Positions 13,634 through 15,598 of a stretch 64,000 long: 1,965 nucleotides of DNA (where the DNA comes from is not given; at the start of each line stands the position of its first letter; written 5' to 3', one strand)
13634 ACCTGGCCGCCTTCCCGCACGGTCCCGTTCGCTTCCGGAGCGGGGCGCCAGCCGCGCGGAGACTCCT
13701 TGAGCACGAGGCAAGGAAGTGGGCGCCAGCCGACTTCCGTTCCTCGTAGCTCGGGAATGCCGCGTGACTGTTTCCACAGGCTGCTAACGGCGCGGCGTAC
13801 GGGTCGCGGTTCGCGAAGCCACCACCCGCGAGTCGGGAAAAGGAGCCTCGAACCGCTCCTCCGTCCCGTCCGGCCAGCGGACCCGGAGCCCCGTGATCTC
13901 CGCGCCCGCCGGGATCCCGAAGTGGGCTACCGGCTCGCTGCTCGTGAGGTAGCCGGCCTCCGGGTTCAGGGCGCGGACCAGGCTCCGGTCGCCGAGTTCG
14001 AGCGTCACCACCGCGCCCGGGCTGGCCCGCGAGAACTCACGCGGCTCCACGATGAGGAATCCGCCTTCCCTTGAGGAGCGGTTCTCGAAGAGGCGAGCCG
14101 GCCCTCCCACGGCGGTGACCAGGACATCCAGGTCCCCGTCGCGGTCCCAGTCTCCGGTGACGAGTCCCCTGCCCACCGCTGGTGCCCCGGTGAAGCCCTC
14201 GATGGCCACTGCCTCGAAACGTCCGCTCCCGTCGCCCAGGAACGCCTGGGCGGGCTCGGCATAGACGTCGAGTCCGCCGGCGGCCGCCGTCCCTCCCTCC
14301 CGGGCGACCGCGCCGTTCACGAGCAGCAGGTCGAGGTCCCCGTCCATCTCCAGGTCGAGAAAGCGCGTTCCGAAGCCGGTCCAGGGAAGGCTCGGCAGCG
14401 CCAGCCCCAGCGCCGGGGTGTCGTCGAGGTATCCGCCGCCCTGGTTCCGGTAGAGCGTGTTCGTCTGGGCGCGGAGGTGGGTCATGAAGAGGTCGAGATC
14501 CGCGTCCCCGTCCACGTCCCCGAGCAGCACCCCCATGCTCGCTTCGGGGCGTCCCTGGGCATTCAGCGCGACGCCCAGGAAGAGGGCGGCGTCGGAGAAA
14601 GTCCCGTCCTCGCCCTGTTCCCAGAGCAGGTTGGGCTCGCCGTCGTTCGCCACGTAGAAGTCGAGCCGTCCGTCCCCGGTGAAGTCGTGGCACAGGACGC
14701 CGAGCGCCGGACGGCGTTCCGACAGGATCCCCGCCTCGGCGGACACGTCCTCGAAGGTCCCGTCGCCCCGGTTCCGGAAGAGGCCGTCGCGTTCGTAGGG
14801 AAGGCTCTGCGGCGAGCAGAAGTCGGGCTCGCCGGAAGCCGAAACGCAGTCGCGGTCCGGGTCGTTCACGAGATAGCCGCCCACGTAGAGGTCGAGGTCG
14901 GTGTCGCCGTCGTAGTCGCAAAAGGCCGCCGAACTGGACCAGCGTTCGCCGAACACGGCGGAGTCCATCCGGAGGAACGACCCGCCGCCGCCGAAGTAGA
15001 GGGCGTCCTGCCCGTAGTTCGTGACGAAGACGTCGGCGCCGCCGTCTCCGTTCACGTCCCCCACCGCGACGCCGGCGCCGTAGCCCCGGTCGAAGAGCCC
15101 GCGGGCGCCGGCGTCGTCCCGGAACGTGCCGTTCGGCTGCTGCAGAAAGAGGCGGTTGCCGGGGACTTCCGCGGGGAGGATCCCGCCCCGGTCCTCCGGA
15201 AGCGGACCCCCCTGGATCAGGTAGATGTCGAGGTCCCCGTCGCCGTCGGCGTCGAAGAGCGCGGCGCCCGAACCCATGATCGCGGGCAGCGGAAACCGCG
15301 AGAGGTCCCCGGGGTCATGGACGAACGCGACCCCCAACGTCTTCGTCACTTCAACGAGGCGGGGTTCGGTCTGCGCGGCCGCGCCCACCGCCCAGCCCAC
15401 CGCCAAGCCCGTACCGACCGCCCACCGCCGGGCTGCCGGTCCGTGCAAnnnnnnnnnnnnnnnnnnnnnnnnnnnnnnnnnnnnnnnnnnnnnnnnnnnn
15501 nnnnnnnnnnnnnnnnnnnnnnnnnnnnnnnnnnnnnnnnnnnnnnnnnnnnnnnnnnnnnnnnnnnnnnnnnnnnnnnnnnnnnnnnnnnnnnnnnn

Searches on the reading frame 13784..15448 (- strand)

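Call 8: search_protein_families(library=pfam, proteins=[window:13784-15448:-], max_evalue=0.01)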
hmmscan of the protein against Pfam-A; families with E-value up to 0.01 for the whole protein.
window:13784-15448:- (554 aa): 3 families
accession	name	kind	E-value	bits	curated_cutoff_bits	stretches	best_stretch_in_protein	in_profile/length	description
PF13517.12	FG-GAP_3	-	7.5e-39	132.6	26.9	5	255-321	1-60/61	FG-GAP-like repeat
PF07593.17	UnbV_ASPIC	-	6.7e-14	52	23.4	1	478-541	3-66/68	ASPIC and UnbV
PF01839.29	FG-GAP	-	5e-08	33.1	22.1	0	124-153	2-27/37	FG-GAP repeat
